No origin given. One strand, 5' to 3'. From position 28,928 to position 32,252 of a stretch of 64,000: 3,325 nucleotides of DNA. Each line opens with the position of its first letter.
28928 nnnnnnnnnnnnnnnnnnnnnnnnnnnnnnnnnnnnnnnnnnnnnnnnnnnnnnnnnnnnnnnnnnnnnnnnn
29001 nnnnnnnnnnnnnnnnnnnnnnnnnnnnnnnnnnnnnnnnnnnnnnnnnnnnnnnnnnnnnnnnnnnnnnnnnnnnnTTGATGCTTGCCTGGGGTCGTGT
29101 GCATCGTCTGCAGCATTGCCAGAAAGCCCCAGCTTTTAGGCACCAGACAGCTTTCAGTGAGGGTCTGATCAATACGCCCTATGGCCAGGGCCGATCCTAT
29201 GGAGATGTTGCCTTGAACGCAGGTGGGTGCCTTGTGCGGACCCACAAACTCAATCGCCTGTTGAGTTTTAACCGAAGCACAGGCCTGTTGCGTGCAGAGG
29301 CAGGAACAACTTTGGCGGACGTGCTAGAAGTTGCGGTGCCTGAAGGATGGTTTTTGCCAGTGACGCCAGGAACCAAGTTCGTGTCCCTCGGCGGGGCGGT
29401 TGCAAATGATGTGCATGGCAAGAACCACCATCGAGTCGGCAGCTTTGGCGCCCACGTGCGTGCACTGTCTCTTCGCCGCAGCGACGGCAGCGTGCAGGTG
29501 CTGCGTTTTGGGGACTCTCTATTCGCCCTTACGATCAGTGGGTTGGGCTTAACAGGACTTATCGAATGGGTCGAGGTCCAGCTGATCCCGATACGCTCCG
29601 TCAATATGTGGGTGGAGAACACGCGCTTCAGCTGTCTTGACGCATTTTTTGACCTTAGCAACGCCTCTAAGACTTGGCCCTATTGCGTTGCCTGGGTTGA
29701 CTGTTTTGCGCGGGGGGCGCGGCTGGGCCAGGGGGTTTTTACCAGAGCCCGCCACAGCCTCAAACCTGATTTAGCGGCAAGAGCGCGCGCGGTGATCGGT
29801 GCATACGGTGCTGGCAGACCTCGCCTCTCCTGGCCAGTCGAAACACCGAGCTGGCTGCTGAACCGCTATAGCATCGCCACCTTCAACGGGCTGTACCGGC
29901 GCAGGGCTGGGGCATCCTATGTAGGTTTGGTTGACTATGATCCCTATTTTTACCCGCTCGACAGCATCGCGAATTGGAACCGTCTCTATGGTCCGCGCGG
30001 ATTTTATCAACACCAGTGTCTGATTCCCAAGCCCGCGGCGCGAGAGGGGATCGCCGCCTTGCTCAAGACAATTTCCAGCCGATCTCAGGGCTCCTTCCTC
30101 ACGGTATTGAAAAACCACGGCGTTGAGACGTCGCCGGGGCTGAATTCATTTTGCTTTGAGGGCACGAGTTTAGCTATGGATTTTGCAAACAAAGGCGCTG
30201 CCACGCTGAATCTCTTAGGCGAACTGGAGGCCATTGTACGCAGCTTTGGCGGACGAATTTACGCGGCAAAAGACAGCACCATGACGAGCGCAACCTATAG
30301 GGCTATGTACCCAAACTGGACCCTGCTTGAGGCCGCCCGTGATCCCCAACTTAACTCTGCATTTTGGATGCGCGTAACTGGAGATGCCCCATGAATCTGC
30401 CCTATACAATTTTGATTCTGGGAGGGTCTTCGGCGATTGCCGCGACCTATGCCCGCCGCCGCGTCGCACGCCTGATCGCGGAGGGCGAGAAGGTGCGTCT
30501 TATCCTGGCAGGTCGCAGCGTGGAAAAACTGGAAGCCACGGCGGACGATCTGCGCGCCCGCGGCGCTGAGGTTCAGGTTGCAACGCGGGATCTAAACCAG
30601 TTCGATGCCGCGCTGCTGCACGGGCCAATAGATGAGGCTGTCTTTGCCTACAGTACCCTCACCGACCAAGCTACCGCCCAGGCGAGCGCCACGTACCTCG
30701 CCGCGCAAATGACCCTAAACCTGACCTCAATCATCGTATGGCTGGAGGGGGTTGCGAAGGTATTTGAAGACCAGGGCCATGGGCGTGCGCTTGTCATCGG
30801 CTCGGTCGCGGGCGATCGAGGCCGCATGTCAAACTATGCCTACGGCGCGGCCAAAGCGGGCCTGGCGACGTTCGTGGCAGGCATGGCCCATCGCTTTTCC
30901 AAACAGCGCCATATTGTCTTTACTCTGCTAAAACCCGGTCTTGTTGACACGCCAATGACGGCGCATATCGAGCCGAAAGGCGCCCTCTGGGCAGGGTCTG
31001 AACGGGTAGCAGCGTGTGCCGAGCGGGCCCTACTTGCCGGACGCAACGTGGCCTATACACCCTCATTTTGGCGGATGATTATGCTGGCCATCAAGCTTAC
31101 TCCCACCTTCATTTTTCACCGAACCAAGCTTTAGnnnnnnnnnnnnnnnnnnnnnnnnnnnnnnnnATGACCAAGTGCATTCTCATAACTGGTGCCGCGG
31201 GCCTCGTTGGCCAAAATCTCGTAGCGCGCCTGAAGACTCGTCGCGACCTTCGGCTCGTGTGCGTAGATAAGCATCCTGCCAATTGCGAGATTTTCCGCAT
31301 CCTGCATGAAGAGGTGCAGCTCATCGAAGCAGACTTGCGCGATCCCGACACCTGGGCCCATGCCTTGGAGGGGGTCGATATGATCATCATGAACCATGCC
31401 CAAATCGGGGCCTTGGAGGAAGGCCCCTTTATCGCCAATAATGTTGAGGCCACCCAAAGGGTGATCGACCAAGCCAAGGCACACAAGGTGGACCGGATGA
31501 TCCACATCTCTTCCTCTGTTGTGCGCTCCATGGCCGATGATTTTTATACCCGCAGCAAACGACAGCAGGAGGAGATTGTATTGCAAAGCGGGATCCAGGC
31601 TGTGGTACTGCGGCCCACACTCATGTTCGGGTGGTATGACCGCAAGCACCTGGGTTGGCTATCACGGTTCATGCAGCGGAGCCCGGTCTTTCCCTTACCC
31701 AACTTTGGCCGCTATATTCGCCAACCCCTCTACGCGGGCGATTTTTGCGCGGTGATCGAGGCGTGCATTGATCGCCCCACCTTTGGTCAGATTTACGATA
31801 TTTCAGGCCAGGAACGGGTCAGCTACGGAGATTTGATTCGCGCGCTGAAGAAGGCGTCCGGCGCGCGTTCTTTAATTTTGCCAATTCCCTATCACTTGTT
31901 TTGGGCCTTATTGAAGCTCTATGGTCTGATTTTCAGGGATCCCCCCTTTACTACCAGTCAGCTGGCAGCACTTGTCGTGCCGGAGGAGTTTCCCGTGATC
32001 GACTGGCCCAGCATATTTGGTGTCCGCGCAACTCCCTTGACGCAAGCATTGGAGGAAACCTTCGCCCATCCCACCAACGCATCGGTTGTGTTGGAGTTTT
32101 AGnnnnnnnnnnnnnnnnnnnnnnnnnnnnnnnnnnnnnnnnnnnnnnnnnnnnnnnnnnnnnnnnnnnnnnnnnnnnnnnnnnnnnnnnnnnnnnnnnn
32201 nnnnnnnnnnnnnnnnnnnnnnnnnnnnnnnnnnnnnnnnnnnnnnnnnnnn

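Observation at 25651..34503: Mycobacterial-type lipid-linked D-arabinofuranose donor pathway in a Gram-negative-looking genome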

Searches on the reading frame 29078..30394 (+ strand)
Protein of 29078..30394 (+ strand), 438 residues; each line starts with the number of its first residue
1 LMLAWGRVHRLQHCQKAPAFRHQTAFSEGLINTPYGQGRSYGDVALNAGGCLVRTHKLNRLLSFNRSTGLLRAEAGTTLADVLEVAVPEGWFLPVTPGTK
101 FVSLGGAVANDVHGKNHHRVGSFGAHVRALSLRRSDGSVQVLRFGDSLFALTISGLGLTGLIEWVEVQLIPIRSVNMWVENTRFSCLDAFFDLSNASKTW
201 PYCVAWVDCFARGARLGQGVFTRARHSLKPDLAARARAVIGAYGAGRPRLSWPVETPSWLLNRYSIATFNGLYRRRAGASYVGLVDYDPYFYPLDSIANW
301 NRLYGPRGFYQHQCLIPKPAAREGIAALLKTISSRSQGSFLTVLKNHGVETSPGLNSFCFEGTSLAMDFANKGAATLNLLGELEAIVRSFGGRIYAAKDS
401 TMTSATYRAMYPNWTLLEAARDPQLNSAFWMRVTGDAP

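Call 3: search_protein_families(library=pfam, proteins=[window:29078-30394:+], max_evalue=0.01)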
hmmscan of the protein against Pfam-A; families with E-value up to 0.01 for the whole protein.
window:29078-30394:+ (438 aa): 1 family
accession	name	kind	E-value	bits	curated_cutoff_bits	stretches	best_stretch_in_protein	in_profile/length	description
PF01565.28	FAD_binding_4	-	2.6e-17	63.3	26.4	1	33-141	28-137/139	FAD binding domain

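Call 7: search_solved_structures(query=window:29078-30394:+, show_alignments=1)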
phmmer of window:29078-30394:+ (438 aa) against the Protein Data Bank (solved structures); distinct sequences matched with E-value up to 0.001: 12.
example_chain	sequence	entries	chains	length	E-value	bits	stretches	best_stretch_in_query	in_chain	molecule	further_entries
21gq_A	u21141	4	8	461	8.7e-67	229.3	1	34-413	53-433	Decaprenylphosphoryl-beta-D-ribose oxidase | Oxidoreductase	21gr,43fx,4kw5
6hfv_A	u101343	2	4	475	9.6e-67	229.2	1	34-413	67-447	Decaprenylphosphoryl-beta-D-ribose oxidase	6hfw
5oep_A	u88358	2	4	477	9.7e-67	229.1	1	34-413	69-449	Decaprenylphosphoryl-beta-D-ribose oxidase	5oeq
4p8c_A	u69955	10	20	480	9.8e-67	229.1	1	34-413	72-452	Probable decaprenylphosphoryl-beta-D-ribose oxidase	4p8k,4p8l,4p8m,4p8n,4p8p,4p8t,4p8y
4fdn_A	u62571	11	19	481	9.9e-67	229.1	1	34-413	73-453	oxidoreductase DprE1 | Probable decaprenylphosphoryl-beta-D-ribose oxidase | decaprenylphosphoryl-beta-D-ribose oxidase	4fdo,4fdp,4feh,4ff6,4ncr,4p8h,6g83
5oel_A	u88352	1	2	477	4.6e-66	226.9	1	34-413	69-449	Decaprenylphosphoryl-beta-D-ribose oxidase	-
21gt_B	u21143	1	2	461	6.3e-66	226.5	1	34-413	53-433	Decaprenylphosphoryl-beta-D-ribose oxidase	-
4aut_A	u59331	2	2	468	2.8e-63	217.7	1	34-423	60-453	DECAPRENYL-PHOSPHORYL-BETA-D-RIBOFURANOSE-2-OXIDOREDUCTASE | DprE1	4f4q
4g3t_A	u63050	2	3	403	6.8e-61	209.9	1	40-423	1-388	oxidoreductase DprE1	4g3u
2vfr_A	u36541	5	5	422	2.1e-08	36.9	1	35-175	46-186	XYLITOL OXIDASE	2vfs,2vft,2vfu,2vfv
8ot8_A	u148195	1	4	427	1.1e-06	31.2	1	35-204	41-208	FAD-binding protein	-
6lpn_A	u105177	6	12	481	4.8e-05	25.8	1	51-167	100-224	D-2-hydroxyglutarate dehydrogenase, mitochondrial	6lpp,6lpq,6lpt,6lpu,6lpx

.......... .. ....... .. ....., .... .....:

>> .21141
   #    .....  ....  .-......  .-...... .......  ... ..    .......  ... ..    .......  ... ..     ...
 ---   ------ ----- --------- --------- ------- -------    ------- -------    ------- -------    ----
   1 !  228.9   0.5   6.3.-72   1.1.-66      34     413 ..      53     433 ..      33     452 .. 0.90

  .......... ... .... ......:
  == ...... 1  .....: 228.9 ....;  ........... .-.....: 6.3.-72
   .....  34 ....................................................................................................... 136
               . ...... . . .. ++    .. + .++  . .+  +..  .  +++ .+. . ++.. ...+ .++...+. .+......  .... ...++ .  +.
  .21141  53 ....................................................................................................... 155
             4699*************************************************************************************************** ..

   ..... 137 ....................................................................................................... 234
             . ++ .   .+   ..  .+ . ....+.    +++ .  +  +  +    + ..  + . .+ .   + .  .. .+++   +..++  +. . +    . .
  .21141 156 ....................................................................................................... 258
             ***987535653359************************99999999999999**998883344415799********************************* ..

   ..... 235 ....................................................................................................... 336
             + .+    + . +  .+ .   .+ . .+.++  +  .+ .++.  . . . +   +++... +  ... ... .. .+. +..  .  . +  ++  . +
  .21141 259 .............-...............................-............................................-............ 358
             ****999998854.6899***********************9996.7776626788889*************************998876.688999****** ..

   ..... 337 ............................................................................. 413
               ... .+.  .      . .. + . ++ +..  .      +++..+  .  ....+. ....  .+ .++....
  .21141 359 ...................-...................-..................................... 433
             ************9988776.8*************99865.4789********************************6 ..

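Call 17: search_protein_families(library=ncbifam, proteins=[window:29078-30394:+], max_evalue=0.001)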
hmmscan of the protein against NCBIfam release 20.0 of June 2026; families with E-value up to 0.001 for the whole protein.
window:29078-30394:+ (438 aa): 5 families
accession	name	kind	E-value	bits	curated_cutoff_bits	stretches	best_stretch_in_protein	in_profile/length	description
NF053785.1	DcplphribOxDprE1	equivalog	2.7e-93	313.6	500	1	27-417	37-426/449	decaprenylphosphoryl-beta-D-ribose oxidase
TIGR01679.1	bact_FAD_ox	subfamily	5.5e-14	51.9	292.25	1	35-175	38-178/419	FAD-linked oxidoreductase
TIGR01678.1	FAD_lactone_ox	subfamily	6.1e-06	25.4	396.8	1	36-176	45-185/438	sugar 1,4-lactone oxidase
TIGR01677.1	pln_FAD_oxido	subfamily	1.7e-05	23.5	383.1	1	50-174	83-218/560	FAD-dependent oxidoreductase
TIGR00387.1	glcD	equivalog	2.5e-05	23.3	567.9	1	34-162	26-153/413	glycolate oxidase subunit GlcD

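Call 18: search_dna_similar(query=window:29078-30394:+, collection=phages, mode=protein, max_rows=20)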
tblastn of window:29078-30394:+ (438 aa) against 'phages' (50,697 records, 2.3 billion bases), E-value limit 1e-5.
No match.

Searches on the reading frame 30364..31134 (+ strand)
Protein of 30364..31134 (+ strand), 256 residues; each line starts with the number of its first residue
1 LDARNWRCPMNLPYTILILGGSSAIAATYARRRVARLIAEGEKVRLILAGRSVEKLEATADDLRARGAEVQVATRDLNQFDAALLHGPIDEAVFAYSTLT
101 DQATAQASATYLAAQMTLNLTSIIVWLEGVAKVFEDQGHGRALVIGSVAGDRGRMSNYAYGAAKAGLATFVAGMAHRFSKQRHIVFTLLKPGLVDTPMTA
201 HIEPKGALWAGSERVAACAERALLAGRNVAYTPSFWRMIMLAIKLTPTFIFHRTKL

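Call 3: search_protein_families(library=pfam, proteins=[window:30364-31134:+], max_evalue=0.01)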
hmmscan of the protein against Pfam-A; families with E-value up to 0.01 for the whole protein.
window:30364-31134:+ (256 aa): 3 families
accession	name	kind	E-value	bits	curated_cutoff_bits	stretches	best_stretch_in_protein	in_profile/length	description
PF00106.31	adh_short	-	2e-20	73.5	26.6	1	15-204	2-192/195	short chain dehydrogenase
PF13561.12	adh_short_C2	-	7.6e-12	45.8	27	1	36-214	15-196/236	Enoyl-(Acyl carrier protein) reductase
PF08659.16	KR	-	0.0043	17.4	22.6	0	15-173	2-162/180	KR domain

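Call 9: search_solved_structures(query=window:30364-31134:+, show_alignments=0)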
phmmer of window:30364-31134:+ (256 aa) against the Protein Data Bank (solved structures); distinct sequences matched with E-value up to 0.001: 132 (the best 60 are shown).
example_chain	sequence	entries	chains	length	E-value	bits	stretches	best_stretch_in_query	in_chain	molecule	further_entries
21gq_C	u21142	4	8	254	1.1e-19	74.2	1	12-253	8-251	Decaprenylphosphoryl-2-keto-beta-D-erythro-pentose reductase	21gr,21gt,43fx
2nm0_A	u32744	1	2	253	8.3e-10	42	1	14-201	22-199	Probable 3-oxacyl-(Acyl-carrier-protein) reductase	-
2rhr_B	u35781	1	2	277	2.4e-09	40.5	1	17-212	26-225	Actinorhodin Polyketide Ketoreductase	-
3csd_B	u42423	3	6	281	2.5e-09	40.4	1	17-212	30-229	Putative ketoacyl reductase | ketoacyl reductase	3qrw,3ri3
9pvq_A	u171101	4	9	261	3.3e-09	40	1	17-203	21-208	NAD-dependent epimerase/dehydratase:Short-chain dehydrogenase/reductase SDR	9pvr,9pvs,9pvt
6t77_A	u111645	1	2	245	6.6e-09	39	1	37-202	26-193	3-oxoacyl-ACP reductase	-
4dbz_A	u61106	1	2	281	1.4e-08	38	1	17-212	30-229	Ketoacyl reductase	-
3tzk_A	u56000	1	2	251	1.7e-08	37.6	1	116-202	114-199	3-oxoacyl-[acyl-carrier protein] reductase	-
1x7g_A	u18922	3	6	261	1.8e-08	37.6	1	17-212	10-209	Putative ketoacyl reductase | ACTINORHODIN POLYKETIDE KETOREDUCTASE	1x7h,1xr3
2rh4_A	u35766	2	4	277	1.9e-08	37.5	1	17-212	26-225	Actinorhodin Polyketide Ketoreductase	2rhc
1w4z_A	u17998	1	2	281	1.9e-08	37.5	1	17-212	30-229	KETOACYL REDUCTASE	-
1i01_A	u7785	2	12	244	2e-08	37.5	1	47-202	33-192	BETA-KETOACYL [ACP] REDUCTASE | 3-oxoacyl-[acyl-carrier protein] reductase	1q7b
3op4_A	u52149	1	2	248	2.1e-08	37.3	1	89-202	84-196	3-oxoacyl-[acyl-carrier protein] reductase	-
4dc1_A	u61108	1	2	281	2.3e-08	37.3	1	17-212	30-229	Ketoacyl reductase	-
3rro_A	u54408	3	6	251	2.4e-08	37.2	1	116-202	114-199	3-ketoacyl-(acyl-carrier-protein) reductase | 3-oxoacyl-[acyl-carrier protein] reductase | 3-oxoacyl-[acyl-carrier-protein] reductase FabG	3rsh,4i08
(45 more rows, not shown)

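Call 17: search_protein_families(library=ncbifam, proteins=[window:30364-31134:+], max_evalue=0.001)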
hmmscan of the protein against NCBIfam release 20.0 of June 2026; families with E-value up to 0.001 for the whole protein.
window:30364-31134:+ (256 aa): 114 families (the best 25 are shown)
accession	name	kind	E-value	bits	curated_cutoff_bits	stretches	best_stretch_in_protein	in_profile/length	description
NF005489.0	PRK07102.1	equivalog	8.1e-60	202.4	267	1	15-256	3-243/243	SDR family oxidoreductase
NF053786.1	DcplherypntRedDprE2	equivalog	1.2e-40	139.7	250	1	13-253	8-249/252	decaprenylphospho-beta-D-erythro-pentofuranosid-2-ulose 2-reductase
NF004110.0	PRK05599.1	equivalog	6.9e-23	81.4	362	1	15-251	2-241/246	SDR family oxidoreductase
NF006099.0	PRK08251.1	equivalog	1e-17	64.2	253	1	15-251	6-246/250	SDR family oxidoreductase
NF047420.2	EF_P_mod_YmfI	equivalog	4.9e-16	59.2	238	1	16-204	2-188/236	elongation factor P 5-aminopentanone reductase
NF009466.0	PRK12826.1-2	subfamily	1.8e-14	53.8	222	1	16-202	6-195/248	3-oxoacyl-ACP reductase FabG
TIGR01829.1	AcAcCoA_reduct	subfamily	2e-14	53.9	302.1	1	19-203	6-192/242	acetoacetyl-CoA reductase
NF005437.0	PRK07024.1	equivalog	4.6e-14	52.5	266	1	14-252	5-244/259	SDR family oxidoreductase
TIGR01830.1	3oxo_ACP_reduc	equivalog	5.6e-14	52.4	297.75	1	17-204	2-191/239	3-oxoacyl-[acyl-carrier-protein] reductase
NF009383.0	PRK12742.1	equivalog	6.3e-14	52.1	343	1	15-201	8-186/237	SDR family oxidoreductase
NF005559.1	PRK07231.1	subfamily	1.2e-13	51.1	215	1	15-202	6-194/249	glucose 1-dehydrogenase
NF005893.0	PRK07856.1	equivalog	3.9e-11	42.7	255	1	16-199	12-187/255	SDR family oxidoreductase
NF005672.0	PRK07454.1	equivalog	4e-11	42.6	234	1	15-198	8-192/241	SDR family oxidoreductase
NF004778.0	PRK06124.1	equivalog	6.8e-11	42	303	1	33-199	26-198/256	SDR family oxidoreductase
TIGR03971.1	SDR_subfam_1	subfamily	8.9e-11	41.6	300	1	55-201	51-205/271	mycofactocin-coupled SDR family oxidoreductase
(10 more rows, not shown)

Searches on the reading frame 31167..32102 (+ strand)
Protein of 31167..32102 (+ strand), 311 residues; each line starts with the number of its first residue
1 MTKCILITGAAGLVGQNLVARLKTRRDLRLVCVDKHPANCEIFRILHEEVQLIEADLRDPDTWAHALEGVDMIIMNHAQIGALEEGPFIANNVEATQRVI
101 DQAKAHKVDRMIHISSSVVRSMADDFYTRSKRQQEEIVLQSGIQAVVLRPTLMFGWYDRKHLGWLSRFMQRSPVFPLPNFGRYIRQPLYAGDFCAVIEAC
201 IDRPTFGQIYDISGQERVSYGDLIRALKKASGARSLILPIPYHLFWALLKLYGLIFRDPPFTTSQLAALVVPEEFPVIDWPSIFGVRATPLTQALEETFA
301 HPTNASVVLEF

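Call 3: search_protein_families(library=pfam, proteins=[window:31167-32102:+], max_evalue=0.01)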
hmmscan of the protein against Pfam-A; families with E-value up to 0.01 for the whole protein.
window:31167-32102:+ (311 aa): 10 families
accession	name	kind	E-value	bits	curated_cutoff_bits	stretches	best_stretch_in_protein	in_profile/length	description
PF01370.27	Epimerase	-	1.5e-20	74.1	20.9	1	5-210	1-237/240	NAD dependent epimerase/dehydratase family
PF13460.12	NAD_binding_10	-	5.6e-17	62.6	27.2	1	9-151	1-144/184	NAD(P)H-binding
PF01073.25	3Beta_HSD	-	1.1e-15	57.9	22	1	6-191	1-219/280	3-beta hydroxysteroid dehydrogenase/isomerase family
PF04321.23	RmlD_sub_bind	-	3.1e-10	40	27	1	5-241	3-242/287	RmlD substrate binding domain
PF07993.18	NAD_binding_4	-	3.8e-08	33.2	20.1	1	7-121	1-142/258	Male sterility protein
PF02719.21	Polysacc_synt_2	-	4.1e-08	33.2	20.2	1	5-139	1-150/293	Polysaccharide biosynthesis protein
PF05368.20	NmrA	-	1.4e-07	31.9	27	1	1-115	1-106/298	NmrA-like family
PF16363.11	GDP_Man_Dehyd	-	9.6e-05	22.4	27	1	6-117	1-130/332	GDP-mannose 4,6 dehydratase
PF03435.24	Sacchrp_dh_NADP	-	0.0023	18.7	25.1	1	5-74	1-73/129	Saccharopine dehydrogenase NADP binding domain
PF00106.31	adh_short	-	0.0034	17.3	26.6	1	3-134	1-128/195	short chain dehydrogenase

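Call 17: search_protein_families(library=ncbifam, proteins=[window:31167-32102:+], max_evalue=0.001)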
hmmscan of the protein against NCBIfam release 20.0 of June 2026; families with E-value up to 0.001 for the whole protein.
window:31167-32102:+ (311 aa): 22 families
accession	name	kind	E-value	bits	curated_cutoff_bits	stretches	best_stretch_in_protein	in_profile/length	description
TIGR03466.1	HpnA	hypoth_equivalog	7.9e-15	54.6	367.65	1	4-119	2-116/327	hopanoid-associated sugar epimerase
NF042422.1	oxyalk_red_OleD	equivalog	9.2e-15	54.8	580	1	5-122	3-116/329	2-alkyl-3-oxoalkanoate reductase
NF041293.1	G6PDh_Azf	equivalog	4.3e-11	42.7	400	1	1-119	1-118/252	NAD-dependent glucose-6-phosphate dehydrogenase Azf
NF042423.1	oxyalk_red_Shew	equivalog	1.4e-10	40.8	580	1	3-162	9-182/331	2-alkyl-3-oxoalkanoate reductase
TIGR01181.1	dTDP_gluc_dehyt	equivalog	2e-10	40.3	365.1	1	5-119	2-128/321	dTDP-glucose 4,6-dehydratase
TIGR01214.1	rmlD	equivalog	2.4e-10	40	224.05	1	5-234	2-229/285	dTDP-4-dehydrorhamnose reductase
TIGR02197.1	heptose_epim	equivalog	7e-10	38.6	274.6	1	5-126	1-124/316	ADP-glyceromanno-heptose 6-epimerase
TIGR04180.1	EDH_00030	hypoth_equivalog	7.5e-08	31.8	475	1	5-122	1-127/297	NAD-dependent 4,6-dehydratase LegB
NF004520.0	PRK05865.1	equivalog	7.7e-08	30.7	1509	1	5-178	3-149/854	sugar epimerase family protein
TIGR01746.1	Thioester-redct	subfamily_domain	9.3e-08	31.7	213.35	1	5-134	2-157/371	thioester reductase domain-containing protein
TIGR03589.1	PseB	equivalog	3.3e-07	29.6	407.75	1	3-117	5-126/324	UDP-N-acetylglucosamine 4,6-dehydratase (inverting)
NF047837.1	UDPAcbARedWbcJ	equivalog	7.3e-07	28.4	500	1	5-155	3-135/372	UDP-2-acetamido-2,6-beta-L-arabino-hexul-4-ose reductase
NF052578.1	StrlDmthSdmBMthl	equivalog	1.3e-06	28.4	600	1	5-117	3-114/328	sterol demethylase protein SdmB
TIGR01179.1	galE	equivalog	1.6e-06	27.2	262.3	1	5-124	2-129/332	UDP-glucose 4-epimerase GalE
NF050030.1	thlkprotThyD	equivalog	3.8e-06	26.3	400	1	5-78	3-76/305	thylakoid membrane protein ThyD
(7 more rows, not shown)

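Call 62: search_solved_structures(query=window:31167-32102:+, max_evalue=0.001)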
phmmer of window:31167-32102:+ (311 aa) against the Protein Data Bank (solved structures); distinct sequences matched with E-value up to 0.001: 42.
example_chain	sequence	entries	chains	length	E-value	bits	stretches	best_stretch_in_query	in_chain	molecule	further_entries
6g2j_P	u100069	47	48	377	1.8e-12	50.2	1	7-293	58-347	NADH dehydrogenase [ubiquinone] 1 alpha subcomplex subunit 9, mitochondrial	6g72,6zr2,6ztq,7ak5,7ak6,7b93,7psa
5xtb_J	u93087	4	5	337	1.6e-11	47.1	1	8-301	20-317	NADH dehydrogenase [ubiquinone] 1 alpha subcomplex subunit 9, mitochondrial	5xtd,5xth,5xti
9ti4_J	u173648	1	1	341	1.7e-11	47.1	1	8-301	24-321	NADH dehydrogenase [ubiquinone] 1 alpha subcomplex subunit 9, mitochondrial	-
9cwt_J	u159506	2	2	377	2.3e-11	46.6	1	8-301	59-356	NADH dehydrogenase [ubiquinone] 1 alpha subcomplex subunit 9, mitochondrial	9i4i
7b0n_P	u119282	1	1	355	8.1e-11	44.8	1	7-252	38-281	Epimerase domain-containing protein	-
6gcs_E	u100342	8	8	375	9.6e-11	44.6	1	7-252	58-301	NUEM SUBUNIT | Subunit NUEM of NADH:Ubiquinone Oxidoreductase (Complex I) | NADH-ubiquinone oxidoreductase 40 kDa subunit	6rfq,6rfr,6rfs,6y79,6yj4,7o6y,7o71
9w2u_P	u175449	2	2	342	1.2e-10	44.3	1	7-301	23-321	NADH dehydrogenase [ubiquinone] 1 alpha subcomplex subunit 9, mitochondrial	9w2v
5lnk_d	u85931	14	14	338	1.2e-10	44.3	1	7-301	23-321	Mitochondrial complex I, 39 kDa subunit | NADH:ubiquinone oxidoreductase subunit A9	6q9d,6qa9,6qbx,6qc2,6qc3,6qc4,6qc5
7dgq_R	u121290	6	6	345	1.2e-10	44.3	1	7-301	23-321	NADH dehydrogenase [ubiquinone] 1 alpha subcomplex subunit 9, mitochondrial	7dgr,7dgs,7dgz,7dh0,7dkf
7zdh_d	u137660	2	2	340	1.2e-10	44.2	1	7-301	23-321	NADH:ubiquinone oxidoreductase subunit A9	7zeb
7qsd_P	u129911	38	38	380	1.4e-10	44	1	7-301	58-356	NADH dehydrogenase [ubiquinone] 1 alpha subcomplex subunit 9, mitochondrial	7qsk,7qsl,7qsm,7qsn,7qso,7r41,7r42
6zk9_d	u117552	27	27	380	1.6e-10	43.9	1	7-301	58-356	NADH:ubiquinone oxidoreductase subunit A9 | NADH dehydrogenase [ubiquinone] 1 alpha subcomplex subunit 9, mitochondrial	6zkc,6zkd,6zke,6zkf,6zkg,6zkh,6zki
9g83_P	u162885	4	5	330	3.7e-09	39.4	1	3-244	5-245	NAD-dependent epimerase/dehydratase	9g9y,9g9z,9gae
6zl6_A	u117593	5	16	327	4.6e-09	39.1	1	5-119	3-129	Epimerase domain-containing protein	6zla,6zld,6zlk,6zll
6zlj_A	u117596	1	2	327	4.6e-09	39.1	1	5-119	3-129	Epimerase domain-containing protein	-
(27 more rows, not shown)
